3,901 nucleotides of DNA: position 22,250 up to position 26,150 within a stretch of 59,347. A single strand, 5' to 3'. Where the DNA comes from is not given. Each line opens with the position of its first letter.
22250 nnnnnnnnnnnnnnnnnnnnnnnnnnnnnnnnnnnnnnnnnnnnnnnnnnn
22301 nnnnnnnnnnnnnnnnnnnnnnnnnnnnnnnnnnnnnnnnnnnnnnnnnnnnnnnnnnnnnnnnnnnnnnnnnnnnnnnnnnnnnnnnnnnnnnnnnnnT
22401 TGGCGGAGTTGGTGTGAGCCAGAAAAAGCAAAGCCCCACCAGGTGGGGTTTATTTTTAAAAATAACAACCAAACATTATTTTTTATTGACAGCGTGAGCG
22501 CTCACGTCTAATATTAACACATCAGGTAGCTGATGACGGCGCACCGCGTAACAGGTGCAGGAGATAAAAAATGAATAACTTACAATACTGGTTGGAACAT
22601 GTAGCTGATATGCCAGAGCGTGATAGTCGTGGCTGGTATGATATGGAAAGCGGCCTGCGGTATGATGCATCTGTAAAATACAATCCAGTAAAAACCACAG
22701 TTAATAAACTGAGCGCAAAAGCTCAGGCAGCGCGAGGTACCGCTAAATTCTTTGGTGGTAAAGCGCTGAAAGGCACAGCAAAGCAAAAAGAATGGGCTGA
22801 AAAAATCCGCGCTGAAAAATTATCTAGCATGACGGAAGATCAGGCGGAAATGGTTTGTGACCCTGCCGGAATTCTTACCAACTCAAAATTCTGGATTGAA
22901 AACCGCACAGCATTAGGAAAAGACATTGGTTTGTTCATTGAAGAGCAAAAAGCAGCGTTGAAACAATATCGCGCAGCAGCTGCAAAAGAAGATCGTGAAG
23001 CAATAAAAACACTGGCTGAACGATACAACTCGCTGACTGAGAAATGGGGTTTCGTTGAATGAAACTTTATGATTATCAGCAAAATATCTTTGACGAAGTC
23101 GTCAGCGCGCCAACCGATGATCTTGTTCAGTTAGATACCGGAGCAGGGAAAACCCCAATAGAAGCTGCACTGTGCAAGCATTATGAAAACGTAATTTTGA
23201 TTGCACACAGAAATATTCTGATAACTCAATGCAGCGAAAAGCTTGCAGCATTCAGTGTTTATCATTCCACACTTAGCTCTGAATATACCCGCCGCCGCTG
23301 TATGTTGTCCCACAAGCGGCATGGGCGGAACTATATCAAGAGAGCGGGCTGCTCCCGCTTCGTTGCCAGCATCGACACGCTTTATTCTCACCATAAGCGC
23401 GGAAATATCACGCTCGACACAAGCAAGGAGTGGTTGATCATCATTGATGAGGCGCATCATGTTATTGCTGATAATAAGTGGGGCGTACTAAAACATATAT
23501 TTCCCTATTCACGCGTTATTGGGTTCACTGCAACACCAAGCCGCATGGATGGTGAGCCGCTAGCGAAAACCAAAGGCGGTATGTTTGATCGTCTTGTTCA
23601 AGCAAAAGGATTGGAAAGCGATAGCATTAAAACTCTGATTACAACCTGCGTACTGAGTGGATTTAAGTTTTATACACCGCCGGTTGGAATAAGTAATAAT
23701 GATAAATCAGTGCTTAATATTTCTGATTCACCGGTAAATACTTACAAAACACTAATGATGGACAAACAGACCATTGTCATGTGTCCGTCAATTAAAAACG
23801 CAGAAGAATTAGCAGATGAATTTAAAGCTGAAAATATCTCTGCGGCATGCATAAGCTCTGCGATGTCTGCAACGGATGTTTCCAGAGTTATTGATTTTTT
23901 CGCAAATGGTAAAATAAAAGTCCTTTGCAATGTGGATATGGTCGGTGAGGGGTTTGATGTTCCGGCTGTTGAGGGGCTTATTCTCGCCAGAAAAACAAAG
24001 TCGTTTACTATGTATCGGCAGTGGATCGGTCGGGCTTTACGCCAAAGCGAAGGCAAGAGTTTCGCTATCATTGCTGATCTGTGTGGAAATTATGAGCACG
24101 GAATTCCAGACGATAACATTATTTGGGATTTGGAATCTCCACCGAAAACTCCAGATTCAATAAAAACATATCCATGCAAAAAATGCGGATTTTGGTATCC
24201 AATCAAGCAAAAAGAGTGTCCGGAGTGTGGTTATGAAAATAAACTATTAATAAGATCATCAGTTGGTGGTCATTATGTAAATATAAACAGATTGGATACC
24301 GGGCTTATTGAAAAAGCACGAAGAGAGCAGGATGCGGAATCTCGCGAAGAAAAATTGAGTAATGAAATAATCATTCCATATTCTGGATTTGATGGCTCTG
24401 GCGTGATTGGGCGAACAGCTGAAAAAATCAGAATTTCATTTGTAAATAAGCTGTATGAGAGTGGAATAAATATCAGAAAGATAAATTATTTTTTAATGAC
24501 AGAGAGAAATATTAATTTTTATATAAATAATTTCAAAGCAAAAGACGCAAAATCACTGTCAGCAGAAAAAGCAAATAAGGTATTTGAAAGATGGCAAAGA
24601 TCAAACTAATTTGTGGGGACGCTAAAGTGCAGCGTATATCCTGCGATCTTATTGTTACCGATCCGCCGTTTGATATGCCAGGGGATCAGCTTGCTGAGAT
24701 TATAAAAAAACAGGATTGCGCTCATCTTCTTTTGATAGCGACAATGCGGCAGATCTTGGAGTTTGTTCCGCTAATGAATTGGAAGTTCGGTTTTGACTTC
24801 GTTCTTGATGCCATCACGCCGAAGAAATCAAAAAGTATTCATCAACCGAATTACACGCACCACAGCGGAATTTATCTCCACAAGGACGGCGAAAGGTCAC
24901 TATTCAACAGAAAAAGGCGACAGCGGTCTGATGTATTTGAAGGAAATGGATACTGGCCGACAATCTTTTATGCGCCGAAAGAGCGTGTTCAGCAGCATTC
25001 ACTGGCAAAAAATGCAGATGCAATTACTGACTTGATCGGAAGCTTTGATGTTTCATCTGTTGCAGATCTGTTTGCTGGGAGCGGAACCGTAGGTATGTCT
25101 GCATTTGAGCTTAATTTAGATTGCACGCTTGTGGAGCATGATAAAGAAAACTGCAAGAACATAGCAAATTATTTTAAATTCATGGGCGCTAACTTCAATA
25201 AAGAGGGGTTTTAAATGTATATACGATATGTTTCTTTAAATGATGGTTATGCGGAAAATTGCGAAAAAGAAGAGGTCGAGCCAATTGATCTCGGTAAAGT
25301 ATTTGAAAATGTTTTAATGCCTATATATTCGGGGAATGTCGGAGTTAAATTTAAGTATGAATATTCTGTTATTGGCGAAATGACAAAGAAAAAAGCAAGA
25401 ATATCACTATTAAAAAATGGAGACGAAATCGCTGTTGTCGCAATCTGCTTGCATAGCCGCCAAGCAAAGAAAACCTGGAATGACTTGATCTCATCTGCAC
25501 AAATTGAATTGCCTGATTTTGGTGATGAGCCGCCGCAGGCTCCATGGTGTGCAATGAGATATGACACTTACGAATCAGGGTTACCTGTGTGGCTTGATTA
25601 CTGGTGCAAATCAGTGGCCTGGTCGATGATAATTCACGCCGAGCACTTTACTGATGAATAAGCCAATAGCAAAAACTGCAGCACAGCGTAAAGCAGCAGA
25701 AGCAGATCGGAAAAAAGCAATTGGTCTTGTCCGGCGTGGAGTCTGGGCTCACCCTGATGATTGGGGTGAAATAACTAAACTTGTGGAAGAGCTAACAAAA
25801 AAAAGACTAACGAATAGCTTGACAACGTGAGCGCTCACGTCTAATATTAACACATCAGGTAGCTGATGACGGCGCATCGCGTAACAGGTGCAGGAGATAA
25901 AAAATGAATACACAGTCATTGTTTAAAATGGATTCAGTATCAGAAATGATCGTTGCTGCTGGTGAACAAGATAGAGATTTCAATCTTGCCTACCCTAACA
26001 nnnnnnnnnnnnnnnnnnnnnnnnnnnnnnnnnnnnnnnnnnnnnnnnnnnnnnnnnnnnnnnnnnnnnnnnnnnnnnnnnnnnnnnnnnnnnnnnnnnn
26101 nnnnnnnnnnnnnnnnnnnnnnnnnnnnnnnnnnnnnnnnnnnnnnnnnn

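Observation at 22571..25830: Five-gene helicase / methyltransferase operon forming an AT-rich island under operator control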

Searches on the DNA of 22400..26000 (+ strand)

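Call 8: search_dna_similar(query=window:22400-26000:+, collection=phages, mode=near, max_rows=30)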
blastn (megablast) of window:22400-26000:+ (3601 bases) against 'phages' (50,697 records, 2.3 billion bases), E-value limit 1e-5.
No match.

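Call 9: search_dna_similar(query=window:22400-26000:+, collection=ecoli_genomes, mode=near, max_rows=20)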
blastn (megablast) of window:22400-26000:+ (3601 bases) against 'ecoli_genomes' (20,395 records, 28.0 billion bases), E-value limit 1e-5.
No match.

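Call 10: search_dna_similar(query=window:22400-26000:+, collection=plasmids, mode=near, max_rows=20)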
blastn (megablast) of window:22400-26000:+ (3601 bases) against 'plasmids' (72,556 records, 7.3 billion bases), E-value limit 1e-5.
No match.
